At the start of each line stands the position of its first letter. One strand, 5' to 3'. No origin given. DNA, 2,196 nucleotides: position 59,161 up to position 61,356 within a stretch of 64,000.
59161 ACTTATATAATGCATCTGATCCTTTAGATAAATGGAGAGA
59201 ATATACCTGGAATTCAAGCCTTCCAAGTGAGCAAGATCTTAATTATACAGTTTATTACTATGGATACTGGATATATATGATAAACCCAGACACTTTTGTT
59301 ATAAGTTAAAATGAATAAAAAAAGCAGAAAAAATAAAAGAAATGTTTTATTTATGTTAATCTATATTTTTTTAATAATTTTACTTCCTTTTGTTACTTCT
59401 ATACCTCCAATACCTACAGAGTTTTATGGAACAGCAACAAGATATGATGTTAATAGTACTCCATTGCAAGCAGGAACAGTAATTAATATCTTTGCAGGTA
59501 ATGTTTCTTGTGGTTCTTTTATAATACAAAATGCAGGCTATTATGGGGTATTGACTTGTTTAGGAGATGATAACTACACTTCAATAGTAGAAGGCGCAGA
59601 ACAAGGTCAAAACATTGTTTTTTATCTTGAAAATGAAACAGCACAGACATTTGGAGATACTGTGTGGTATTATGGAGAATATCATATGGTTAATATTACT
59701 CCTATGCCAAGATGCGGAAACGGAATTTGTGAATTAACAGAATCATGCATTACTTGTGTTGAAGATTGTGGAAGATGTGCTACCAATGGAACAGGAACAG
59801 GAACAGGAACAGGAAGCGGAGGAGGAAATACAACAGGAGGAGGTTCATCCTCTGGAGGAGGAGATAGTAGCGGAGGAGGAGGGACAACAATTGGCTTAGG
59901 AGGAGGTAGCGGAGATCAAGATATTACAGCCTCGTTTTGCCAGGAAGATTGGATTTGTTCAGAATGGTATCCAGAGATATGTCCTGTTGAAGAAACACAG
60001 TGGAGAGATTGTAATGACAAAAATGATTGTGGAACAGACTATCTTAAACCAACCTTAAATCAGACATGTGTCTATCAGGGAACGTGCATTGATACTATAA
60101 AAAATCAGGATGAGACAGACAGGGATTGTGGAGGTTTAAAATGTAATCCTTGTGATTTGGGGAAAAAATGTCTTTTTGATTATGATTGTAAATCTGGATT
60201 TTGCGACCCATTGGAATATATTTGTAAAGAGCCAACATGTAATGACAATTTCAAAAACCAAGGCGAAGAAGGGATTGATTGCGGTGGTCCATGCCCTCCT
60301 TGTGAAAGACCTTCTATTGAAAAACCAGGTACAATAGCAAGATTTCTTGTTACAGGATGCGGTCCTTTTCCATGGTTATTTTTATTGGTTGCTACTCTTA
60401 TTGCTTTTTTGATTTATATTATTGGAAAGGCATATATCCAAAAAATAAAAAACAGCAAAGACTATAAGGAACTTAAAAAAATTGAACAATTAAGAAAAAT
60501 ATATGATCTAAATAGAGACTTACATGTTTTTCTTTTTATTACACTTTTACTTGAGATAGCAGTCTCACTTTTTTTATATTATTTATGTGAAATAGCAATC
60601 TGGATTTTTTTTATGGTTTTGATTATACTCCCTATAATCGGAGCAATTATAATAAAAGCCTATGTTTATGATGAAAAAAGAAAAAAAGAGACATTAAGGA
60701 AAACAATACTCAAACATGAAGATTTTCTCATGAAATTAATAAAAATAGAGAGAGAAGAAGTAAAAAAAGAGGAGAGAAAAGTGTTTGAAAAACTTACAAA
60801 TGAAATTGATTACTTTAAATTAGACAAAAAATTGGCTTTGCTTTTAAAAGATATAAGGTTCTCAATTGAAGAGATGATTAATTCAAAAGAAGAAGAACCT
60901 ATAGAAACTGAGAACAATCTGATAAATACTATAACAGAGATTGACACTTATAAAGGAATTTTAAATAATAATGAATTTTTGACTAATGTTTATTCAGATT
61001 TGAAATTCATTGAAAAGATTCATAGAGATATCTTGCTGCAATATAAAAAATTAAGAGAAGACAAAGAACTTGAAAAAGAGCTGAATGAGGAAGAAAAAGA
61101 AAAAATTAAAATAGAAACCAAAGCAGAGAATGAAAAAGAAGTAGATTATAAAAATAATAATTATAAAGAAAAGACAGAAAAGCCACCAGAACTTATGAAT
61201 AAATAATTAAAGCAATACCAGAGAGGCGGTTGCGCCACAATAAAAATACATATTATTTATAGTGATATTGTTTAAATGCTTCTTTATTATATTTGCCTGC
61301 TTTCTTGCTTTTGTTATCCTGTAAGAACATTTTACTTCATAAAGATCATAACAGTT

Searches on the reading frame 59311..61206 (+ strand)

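Call 4: search_protein_families(library=pfam, proteins=[window:59311-61206:+], max_evalue=1)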
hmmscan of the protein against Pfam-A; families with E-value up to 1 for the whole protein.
window:59311-61206:+ (631 aa): 4 families
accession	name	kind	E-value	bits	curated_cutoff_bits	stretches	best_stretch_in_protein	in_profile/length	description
PF01040.23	UbiA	-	0.0087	15.8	34.2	1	351-462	139-241/250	UbiA prenyltransferase family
PF07332.16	Phage_holin_3_6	-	0.18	12.3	28.4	0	407-466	47-105/116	Putative Actinobacterial Holin-X, holin superfamily III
PF20153.4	DUF6535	-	0.32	11.3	23.9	1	355-426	97-172/177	Family of unknown function (DUF6535)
PF00895.25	ATP-synt_8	-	0.66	10.9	23.4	0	352-390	6-44/55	ATP synthase protein 8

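Call 5: search_protein_families(library=ncbifam, proteins=[window:59311-61206:+], max_evalue=1)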
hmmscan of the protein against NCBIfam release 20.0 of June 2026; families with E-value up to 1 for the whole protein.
window:59311-61206:+ (631 aa): 3 families
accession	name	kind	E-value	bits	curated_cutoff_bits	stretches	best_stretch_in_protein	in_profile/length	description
TIGR03750.1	conj_TIGR03750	hypoth_equivalog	0.0073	16.2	70.75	1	403-459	22-77/111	TIGR03750 family conjugal transfer protein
NF045534.1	small_EYxxD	equivalog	0.047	13.4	29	1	437-459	10-32/37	EYxxD motif small membrane protein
NF045688.1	BCarotHydoxCrtR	equivalog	0.078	12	475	1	401-474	22-94/297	beta-carotene hydroxylase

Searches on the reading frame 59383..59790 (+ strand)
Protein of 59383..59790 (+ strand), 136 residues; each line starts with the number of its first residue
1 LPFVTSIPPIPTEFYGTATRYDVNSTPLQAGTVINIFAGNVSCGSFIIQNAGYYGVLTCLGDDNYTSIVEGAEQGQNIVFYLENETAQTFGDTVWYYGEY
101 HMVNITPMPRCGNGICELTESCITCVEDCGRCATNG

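Call 82: find_homologous_proteins(query=window:59383-59790:+)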
Query window:59383-59790:+ (136 aa): 2 proteins with E <= 0.001 among 5 candidates.
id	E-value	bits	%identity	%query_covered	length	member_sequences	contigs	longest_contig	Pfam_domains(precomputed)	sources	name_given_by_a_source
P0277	6.7e-61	222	69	91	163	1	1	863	-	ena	-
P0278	4.3e-45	171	59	97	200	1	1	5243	-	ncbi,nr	ncbi:hypothetical protein HN451_07570, partial [archaeon]|nr:hypothetical protein [archaeon]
